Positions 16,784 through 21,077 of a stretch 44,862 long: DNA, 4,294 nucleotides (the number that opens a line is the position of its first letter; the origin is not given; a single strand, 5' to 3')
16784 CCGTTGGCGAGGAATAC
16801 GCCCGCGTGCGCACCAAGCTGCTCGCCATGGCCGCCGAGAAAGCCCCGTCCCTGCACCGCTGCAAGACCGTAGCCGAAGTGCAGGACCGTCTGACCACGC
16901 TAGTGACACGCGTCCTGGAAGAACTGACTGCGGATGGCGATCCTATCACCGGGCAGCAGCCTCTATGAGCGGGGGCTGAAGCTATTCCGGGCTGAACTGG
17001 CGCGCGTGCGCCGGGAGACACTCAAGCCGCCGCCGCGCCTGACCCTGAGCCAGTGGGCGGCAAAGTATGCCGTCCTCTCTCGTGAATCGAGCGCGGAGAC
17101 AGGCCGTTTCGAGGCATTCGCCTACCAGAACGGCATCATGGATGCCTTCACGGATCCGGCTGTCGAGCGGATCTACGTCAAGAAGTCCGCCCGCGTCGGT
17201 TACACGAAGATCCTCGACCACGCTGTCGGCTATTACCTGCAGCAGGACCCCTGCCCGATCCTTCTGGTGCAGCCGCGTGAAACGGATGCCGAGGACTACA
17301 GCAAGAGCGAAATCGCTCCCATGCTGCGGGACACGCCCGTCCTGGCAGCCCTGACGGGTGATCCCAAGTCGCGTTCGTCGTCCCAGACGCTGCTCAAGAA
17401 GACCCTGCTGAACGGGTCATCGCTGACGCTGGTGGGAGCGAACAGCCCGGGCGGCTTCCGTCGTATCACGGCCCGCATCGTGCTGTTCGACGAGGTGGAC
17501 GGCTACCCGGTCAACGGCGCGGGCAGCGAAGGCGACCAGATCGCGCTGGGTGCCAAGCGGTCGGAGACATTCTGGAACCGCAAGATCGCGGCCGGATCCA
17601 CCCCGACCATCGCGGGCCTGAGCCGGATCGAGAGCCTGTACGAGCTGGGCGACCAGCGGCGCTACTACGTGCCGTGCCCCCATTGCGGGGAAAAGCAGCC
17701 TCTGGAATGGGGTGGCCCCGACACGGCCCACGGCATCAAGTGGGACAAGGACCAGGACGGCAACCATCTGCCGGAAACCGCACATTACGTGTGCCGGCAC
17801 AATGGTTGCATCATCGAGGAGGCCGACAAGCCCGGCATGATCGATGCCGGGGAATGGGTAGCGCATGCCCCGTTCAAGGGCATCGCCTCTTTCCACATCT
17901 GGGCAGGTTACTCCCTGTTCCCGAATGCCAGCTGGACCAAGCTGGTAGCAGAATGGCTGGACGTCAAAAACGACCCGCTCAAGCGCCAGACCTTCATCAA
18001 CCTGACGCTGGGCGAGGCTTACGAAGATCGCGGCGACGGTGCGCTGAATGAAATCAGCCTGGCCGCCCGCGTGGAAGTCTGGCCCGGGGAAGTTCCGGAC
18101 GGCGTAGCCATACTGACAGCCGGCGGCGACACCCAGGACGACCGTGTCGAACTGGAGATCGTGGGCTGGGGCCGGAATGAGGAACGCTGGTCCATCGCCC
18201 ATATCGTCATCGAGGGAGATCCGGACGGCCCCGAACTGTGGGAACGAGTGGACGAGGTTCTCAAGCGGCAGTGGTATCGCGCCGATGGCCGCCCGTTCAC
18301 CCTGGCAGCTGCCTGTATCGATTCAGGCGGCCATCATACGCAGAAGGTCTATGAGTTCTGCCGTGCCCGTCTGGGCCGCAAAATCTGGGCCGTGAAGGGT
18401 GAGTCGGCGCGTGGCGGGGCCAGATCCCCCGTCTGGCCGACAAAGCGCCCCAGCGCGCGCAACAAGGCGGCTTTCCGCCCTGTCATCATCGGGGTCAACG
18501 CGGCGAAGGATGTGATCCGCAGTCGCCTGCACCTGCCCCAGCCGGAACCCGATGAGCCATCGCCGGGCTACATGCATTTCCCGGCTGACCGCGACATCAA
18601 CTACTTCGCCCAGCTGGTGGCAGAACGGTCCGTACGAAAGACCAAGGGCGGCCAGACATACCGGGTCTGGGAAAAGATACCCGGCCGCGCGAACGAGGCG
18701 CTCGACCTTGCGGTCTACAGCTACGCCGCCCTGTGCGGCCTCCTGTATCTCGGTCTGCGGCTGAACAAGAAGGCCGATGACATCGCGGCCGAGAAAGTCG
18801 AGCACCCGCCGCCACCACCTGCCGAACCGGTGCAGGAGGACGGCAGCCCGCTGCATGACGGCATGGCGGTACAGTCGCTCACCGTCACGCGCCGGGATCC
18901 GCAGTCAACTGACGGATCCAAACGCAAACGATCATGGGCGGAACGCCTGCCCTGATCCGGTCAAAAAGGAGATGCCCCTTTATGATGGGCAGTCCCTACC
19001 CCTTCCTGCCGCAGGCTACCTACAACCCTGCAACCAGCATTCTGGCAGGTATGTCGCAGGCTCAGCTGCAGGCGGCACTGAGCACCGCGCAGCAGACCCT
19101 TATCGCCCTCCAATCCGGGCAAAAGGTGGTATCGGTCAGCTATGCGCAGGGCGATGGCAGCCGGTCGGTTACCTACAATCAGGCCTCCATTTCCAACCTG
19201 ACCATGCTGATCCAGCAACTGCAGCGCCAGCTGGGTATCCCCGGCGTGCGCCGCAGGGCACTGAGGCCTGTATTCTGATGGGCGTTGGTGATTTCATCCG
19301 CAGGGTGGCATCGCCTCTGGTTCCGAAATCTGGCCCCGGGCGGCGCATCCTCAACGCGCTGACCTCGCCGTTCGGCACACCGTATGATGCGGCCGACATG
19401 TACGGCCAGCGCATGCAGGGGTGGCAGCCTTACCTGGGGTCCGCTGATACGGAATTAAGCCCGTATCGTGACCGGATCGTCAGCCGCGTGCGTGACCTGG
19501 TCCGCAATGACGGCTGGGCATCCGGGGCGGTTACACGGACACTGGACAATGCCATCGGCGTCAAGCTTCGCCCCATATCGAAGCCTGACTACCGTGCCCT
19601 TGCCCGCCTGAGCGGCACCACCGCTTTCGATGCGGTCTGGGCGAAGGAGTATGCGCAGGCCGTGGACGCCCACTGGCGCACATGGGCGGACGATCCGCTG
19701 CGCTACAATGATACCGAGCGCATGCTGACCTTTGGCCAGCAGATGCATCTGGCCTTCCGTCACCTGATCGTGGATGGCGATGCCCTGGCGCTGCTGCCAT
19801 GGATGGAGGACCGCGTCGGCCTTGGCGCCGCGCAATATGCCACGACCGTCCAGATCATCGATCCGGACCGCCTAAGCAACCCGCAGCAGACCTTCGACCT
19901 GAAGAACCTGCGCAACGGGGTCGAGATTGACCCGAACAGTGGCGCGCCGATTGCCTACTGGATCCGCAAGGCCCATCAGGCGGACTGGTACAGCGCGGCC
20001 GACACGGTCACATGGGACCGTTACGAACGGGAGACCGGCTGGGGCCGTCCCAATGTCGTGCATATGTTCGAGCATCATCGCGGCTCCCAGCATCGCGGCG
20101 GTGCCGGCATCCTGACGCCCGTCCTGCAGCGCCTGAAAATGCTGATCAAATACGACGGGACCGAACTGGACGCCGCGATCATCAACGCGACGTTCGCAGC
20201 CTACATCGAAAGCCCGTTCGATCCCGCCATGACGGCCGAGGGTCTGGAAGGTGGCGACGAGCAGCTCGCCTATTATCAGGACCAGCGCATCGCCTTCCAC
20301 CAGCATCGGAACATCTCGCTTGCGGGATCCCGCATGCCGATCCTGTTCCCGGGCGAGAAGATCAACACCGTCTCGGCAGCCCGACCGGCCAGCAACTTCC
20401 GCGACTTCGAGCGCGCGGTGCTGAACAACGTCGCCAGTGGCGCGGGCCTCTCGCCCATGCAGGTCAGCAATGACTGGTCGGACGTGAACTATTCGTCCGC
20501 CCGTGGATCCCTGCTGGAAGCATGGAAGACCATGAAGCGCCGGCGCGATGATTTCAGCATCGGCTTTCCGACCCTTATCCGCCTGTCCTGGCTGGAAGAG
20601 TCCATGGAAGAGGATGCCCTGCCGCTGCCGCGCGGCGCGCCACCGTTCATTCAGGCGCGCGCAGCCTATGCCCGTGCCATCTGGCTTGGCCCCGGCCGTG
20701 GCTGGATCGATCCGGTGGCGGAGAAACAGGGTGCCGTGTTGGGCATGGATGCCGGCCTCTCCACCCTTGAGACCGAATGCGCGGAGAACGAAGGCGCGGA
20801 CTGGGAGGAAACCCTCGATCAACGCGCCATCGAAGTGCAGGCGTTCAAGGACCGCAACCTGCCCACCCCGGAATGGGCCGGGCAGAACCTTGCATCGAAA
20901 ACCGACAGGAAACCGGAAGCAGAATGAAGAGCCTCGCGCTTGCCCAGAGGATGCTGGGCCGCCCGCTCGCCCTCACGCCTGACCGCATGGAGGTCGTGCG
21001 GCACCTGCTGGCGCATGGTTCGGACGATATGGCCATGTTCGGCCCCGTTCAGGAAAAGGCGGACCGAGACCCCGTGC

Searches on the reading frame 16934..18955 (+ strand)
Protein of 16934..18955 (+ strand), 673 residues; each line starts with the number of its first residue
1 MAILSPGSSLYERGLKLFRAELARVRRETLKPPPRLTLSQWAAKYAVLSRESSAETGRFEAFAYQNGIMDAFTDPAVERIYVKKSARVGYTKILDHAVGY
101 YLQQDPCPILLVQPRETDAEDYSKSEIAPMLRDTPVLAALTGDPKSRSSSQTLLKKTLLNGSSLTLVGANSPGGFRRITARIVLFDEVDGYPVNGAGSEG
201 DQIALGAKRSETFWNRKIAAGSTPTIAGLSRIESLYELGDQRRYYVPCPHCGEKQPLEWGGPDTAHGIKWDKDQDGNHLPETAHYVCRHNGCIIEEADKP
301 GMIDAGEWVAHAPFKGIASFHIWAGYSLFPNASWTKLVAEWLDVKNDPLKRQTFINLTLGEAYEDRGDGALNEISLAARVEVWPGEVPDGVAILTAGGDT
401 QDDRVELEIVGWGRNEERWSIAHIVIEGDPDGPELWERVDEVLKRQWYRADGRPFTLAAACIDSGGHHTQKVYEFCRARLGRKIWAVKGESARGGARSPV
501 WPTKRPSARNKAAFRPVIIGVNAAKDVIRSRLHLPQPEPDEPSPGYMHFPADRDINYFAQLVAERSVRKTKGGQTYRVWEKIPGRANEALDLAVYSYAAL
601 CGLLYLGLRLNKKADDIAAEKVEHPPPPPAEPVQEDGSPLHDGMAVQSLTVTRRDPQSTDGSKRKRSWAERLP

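Call 22: search_protein_families(library=pfam, proteins=[window:16934-18955:+], max_evalue=0.001)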
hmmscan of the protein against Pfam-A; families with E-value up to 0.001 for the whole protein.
window:16934-18955:+ (673 aa): 2 families
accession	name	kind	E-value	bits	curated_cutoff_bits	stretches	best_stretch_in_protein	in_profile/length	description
PF20454.4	GpA_nuclease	-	6.9e-84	282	22.5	1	317-601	1-285/294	Terminase large subunit gpA, endonuclease domain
PF05876.18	GpA_ATPase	-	1.1e-76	258.2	25.6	1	53-308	1-247/247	Phage terminase large subunit gpA, ATPase domain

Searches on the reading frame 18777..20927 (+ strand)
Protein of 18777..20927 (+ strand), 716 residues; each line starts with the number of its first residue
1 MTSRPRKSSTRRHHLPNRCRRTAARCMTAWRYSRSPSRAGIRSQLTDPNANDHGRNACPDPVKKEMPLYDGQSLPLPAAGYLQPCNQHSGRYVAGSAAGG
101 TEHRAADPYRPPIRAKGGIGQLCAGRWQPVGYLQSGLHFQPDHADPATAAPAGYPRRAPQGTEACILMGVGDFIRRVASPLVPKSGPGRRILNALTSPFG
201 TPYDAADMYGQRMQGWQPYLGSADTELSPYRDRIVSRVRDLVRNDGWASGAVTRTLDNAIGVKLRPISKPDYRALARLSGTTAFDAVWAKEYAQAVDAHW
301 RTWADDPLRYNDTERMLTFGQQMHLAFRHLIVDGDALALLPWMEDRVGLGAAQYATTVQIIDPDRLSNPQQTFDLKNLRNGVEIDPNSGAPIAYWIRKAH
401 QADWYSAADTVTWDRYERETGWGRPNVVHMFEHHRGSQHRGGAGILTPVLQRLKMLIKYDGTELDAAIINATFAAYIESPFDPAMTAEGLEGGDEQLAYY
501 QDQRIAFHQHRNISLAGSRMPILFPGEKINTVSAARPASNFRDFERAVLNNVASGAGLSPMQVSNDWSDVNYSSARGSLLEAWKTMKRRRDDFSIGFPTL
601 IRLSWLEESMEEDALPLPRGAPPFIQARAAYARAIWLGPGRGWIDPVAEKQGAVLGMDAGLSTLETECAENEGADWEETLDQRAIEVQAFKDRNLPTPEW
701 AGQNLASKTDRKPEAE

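Call 22: search_protein_families(library=pfam, proteins=[window:18777-20927:+], max_evalue=0.001)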
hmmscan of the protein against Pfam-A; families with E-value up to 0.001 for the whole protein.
window:18777-20927:+ (716 aa): 1 family
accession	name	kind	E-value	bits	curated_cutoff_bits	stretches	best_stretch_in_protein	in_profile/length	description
PF05136.18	Phage_portal_2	-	1.7e-97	327.2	32.9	1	210-590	2-354/354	Phage portal protein, lambda family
